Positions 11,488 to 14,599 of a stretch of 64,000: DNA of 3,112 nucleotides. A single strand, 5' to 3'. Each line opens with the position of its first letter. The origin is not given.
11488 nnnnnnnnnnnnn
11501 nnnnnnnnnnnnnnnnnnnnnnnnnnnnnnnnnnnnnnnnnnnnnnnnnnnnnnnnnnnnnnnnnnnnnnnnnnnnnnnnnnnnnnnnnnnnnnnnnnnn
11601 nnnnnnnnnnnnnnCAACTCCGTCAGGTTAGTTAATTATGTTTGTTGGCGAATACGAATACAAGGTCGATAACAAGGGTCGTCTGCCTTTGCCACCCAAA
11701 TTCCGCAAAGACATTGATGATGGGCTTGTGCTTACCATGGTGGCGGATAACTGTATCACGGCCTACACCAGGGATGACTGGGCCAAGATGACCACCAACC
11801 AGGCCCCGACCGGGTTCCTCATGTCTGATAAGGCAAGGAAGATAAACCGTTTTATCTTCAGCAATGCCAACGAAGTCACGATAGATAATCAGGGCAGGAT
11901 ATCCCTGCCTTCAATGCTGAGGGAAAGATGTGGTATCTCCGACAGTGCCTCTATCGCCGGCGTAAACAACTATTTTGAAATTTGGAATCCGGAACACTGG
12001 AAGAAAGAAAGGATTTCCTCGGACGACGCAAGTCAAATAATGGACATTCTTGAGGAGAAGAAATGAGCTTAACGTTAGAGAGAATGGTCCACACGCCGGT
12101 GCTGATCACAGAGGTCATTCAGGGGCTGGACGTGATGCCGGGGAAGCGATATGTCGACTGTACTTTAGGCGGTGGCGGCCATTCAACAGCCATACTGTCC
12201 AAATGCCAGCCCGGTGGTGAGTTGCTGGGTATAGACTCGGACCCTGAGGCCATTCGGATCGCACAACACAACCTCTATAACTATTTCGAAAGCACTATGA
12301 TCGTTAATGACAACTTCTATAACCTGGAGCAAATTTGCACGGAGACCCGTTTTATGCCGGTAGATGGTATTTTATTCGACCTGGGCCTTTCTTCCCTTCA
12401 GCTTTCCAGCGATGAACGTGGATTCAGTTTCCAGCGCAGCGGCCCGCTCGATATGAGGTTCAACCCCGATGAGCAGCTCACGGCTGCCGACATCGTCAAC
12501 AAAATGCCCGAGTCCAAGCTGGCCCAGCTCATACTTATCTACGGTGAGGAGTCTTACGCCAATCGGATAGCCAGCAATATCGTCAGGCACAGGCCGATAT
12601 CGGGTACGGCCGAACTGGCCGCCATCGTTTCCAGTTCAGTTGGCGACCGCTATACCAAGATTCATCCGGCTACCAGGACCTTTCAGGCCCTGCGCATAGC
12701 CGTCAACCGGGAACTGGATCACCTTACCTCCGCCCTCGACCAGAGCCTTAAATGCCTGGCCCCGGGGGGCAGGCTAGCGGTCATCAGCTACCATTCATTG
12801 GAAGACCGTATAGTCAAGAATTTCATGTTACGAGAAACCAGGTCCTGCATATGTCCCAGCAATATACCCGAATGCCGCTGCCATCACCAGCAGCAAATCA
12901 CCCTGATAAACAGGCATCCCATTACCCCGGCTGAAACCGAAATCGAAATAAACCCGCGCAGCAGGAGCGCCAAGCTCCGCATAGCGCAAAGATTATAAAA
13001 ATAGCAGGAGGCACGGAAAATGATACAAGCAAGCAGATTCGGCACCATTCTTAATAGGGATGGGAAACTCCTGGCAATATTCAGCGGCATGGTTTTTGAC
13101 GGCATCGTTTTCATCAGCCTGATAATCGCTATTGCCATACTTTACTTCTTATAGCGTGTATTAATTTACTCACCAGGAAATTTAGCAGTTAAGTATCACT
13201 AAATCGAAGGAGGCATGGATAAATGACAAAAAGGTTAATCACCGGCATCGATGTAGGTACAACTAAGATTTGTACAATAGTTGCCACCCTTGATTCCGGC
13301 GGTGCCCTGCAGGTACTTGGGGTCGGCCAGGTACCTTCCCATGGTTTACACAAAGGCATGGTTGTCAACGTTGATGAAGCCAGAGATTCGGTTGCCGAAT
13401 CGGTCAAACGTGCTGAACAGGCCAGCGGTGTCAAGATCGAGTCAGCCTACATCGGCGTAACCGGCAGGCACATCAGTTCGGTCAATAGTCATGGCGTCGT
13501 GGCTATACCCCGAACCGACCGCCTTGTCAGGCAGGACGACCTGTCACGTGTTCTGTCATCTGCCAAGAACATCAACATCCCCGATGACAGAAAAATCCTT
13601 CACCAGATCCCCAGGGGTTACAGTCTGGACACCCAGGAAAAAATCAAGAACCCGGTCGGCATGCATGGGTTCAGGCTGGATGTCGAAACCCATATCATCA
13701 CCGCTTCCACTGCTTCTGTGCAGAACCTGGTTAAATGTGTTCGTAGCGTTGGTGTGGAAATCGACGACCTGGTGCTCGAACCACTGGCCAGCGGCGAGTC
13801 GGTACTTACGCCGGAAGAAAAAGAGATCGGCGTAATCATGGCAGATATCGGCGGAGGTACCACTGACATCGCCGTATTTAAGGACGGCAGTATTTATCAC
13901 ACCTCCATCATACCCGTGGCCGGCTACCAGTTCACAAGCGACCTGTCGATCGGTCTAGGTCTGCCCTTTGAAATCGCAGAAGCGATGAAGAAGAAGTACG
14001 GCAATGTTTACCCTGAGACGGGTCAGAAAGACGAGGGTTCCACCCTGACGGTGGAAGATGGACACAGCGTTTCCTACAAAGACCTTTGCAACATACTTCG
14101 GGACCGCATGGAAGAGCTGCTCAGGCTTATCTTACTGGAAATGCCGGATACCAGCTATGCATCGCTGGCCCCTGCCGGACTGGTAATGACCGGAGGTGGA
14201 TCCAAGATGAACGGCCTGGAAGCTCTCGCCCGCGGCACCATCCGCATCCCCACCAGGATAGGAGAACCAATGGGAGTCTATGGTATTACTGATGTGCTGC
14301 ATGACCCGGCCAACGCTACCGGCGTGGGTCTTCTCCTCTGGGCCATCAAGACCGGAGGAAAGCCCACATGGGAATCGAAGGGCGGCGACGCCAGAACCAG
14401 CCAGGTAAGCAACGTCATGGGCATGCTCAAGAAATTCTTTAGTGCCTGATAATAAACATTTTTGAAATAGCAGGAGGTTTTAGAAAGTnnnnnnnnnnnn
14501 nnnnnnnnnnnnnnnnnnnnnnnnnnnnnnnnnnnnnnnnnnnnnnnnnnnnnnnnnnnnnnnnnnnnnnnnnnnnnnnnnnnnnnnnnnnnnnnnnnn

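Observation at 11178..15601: Minimal division cluster: mraZ-rsmH-ftsA-ftsZ with no peptidoglycan or divisome genes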

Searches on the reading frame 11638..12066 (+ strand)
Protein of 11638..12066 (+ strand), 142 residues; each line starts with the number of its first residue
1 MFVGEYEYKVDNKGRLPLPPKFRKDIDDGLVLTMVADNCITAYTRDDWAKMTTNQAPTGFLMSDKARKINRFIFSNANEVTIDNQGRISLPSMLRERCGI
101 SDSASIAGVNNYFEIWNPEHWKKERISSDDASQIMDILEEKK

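Call 3: search_protein_families(library=pfam, proteins=[window:11638-12066:+])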
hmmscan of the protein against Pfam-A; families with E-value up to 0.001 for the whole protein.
window:11638-12066:+ (142 aa): 2 families
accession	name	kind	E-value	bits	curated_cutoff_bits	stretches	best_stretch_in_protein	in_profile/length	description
PF02381.23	MraZ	-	9e-28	96.5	23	2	73-123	1-51/72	MraZ protein, putative antitoxin-like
PF04014.23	MazE_antitoxin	-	0.00079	19.8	24.7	0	9-27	3-23/48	Antidote-toxin recognition MazE, bacterial antitoxin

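Call 4: search_protein_families(library=ncbifam, proteins=[window:11638-12066:+])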
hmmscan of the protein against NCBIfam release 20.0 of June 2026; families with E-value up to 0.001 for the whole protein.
window:11638-12066:+ (142 aa): 8 families
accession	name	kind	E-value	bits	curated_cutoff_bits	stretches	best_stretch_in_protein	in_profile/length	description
TIGR00242.1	TIGR00242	equivalog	2.1e-28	99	98.35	1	1-137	1-138/144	division/cell wall cluster transcriptional repressor MraZ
NF001476.0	PRK00326.2-2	equivalog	3.1e-25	88.7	162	1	1-129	4-143/163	division/cell wall cluster transcriptional repressor MraZ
NF001477.0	PRK00326.2-4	equivalog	7.4e-19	68.2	162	1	1-134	3-140/155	division/cell wall cluster transcriptional repressor MraZ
NF001482.0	PRK00326.3-4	equivalog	5e-18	65.3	168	1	1-129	1-145/160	division/cell wall cluster transcriptional repressor MraZ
NF001483.0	PRK00326.3-5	equivalog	3.2e-14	53.5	239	1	2-136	3-142/155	division/cell wall cluster transcriptional repressor MraZ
NF001475.0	PRK00326.2-1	equivalog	1.7e-10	41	257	1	2-125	4-131/149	division/cell wall cluster transcriptional repressor MraZ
TIGR01439.1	lp_hng_hel_AbrB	domain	0.00018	21.1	28.3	0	80-101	2-23/44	transcriptional regulator, AbrB family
NF040962.1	near_HgcAB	equivalog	0.00092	19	70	0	80-107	8-35/70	HgcAB-associated protein HgcC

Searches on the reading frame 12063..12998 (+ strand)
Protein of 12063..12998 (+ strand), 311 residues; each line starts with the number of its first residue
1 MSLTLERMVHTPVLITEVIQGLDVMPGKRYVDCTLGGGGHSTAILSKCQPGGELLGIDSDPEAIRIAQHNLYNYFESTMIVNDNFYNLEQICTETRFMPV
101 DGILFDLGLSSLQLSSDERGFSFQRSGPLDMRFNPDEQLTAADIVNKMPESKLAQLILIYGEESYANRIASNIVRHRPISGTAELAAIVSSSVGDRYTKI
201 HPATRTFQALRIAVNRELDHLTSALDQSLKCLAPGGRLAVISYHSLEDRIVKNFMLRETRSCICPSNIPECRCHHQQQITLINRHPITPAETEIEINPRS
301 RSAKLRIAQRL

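Call 3: search_protein_families(library=pfam, proteins=[window:12063-12998:+])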
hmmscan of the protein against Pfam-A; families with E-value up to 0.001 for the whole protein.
window:12063-12998:+ (311 aa): 2 families
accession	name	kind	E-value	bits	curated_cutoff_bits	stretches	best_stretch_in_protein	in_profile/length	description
PF01795.25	Methyltransf_5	-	1.8e-109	366.4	27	1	8-310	2-308/309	MraW methylase family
PF13847.12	Methyltransf_31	-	0.00063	19.9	27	0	27-72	4-49/145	Methyltransferase domain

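Call 4: search_protein_families(library=ncbifam, proteins=[window:12063-12998:+])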
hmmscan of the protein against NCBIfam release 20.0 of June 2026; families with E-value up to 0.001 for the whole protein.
window:12063-12998:+ (311 aa): 2 families
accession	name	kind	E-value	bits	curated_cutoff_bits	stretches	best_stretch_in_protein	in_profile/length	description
TIGR00006.1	TIGR00006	equivalog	6.6e-105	350.9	154.3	1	6-310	3-309/310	16S rRNA (cytosine(1402)-N(4))-methyltransferase RsmH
NF053511.1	tRNA_U34_MnmM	equivalog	4.5e-08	32.8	135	1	24-108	15-97/183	tRNA 5-(aminomethyl)-2-thiouridylate-methyltransferase MnmM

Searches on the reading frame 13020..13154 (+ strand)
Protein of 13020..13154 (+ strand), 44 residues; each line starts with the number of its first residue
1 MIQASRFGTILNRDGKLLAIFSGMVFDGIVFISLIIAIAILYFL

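Call 40: find_homologous_proteins(query=window:13020-13154:+, max_evalue=0.01)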
Query window:13020-13154:+ (44 aa): 22 proteins with E <= 0.01 among 22 candidates.
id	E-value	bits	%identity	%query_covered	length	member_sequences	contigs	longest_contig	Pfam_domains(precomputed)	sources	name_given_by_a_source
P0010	1.4e-17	78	95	100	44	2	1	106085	-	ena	-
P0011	7.1e-15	70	89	100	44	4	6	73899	-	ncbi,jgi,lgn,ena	ncbi:MAG: hypothetical protein ABSF74_02645 [Dehalococcoidia bacterium]|jgi:hypothetical protein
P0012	1.3e-14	69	84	100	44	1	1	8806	-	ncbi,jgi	ncbi:MAG: hypothetical protein ACYDHZ_07040 [Dehalococcoidia bacterium]|jgi:hypothetical protein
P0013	2.0e-14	69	86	100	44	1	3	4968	-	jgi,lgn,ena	-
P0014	3.9e-14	68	89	100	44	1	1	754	-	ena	-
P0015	4.3e-14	68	86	100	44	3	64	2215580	-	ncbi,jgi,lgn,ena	ncbi:MAG: hypothetical protein ABSB31_03955 [Dehalococcoidia bacterium]|jgi:hypothetical protein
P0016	1.0e-13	67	82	100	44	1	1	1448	-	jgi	jgi:hypothetical protein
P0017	1.9e-13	66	84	100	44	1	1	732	-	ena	-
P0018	2.4e-13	66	82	100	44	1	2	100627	-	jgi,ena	-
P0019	4.6e-13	65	80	100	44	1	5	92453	-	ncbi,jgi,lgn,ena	ncbi:MAG: hypothetical protein ABSA18_11470 [Dehalococcoidia bacterium]|jgi:hypothetical protein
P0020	7.0e-13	64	82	100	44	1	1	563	-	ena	-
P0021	9.6e-13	64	77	100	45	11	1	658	-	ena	-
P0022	1.6e-12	63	82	100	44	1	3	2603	-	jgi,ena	-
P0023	1.6e-12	63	82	100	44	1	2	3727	-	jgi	jgi:hypothetical protein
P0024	2.0e-12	63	80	100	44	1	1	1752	-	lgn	-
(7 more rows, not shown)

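Call 41: search_protein_families(library=pfam, proteins=[window:13020-13154:+], max_evalue=1)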
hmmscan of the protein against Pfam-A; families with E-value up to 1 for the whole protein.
window:13020-13154:+ (44 aa): 0 families

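Call 72: search_protein_families(library=ncbifam, proteins=[window:13020-13154:+], max_evalue=1)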
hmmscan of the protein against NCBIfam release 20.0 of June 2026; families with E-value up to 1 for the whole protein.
window:13020-13154:+ (44 aa): 0 families

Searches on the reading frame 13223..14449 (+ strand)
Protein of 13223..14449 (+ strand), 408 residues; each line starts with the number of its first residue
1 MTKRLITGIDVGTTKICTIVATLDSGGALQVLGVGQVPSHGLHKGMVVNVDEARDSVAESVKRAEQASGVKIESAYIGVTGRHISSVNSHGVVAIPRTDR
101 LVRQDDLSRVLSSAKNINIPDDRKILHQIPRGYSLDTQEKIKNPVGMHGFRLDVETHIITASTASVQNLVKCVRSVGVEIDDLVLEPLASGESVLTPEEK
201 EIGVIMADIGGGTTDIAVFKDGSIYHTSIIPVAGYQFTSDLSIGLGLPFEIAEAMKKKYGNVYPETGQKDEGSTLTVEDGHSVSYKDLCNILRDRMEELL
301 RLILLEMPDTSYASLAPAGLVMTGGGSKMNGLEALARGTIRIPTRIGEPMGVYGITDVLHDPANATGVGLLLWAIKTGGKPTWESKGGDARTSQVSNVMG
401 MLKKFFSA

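Call 3: search_protein_families(library=pfam, proteins=[window:13223-14449:+])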
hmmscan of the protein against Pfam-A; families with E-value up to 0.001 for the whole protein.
window:13223-14449:+ (408 aa): 5 families
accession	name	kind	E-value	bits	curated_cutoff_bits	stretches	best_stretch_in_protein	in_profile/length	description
PF14450.12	FtsA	-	5.9e-38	130.5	31.8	2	206-369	2-127/127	Cell division protein FtsA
PF02491.25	SHS2_FTSA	-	1.5e-27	96.2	25.4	1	81-160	1-79/79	SHS2 domain inserted in FTSA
PF06723.19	MreB_Mbl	-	1.5e-11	44.2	27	1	183-348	126-305/327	MreB/Mbl protein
PF11104.14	PilM_2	-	4e-07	29.7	27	0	192-258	170-236/340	Type IV pilus assembly protein PilM;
PF06277.17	EutA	-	5.1e-06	26.1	27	1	198-240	139-181/475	Ethanolamine utilisation protein EutA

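Call 4: search_protein_families(library=ncbifam, proteins=[window:13223-14449:+])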
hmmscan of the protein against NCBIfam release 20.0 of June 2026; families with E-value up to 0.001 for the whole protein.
window:13223-14449:+ (408 aa): 10 families
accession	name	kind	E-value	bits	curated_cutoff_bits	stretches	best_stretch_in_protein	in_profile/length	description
TIGR01174.1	ftsA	equivalog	6e-117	390.8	175.85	1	6-372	2-370/371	cell division protein FtsA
NF007009.0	PRK09472.1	equivalog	2.5e-86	290.4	409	1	3-377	7-389/420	cell division protein FtsA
TIGR02529.1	EutJ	subfamily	6.7e-14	51.9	152.1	1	164-259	75-165/239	ethanolamine utilization protein EutJ family protein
NF011660.0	PRK15080.1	equivalog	7.7e-14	51.6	182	1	167-258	111-197/277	ethanolamine utilization protein EutJ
TIGR01175.1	pilM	subfamily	2.5e-13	49.8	133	1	199-350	185-316/348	type IV pilus assembly protein PilM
TIGR00904.1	mreB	subfamily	3.2e-11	42.9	365.75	1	174-348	122-312/334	MreB/Mrl family cell shape determining protein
NF010539.0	PRK13927.1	subfamily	1.8e-10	40.3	293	1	183-348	132-312/339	rod shape-determining protein MreB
NF010540.1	PRK13929.1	exception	5.3e-08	32.3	515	1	165-347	113-309/334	rod-share determining protein MreBH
NF045709.1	Amuc_1101_fam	equivalog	3.5e-06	26.1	650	1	156-274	131-249/608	Amuc_1101 family PilM-like pilus complex protein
NF007992.0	PRK10719.1-3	equivalog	2.1e-05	23.5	598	1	197-234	140-177/478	ethanolamine ammonia-lyase reactivating factor EutA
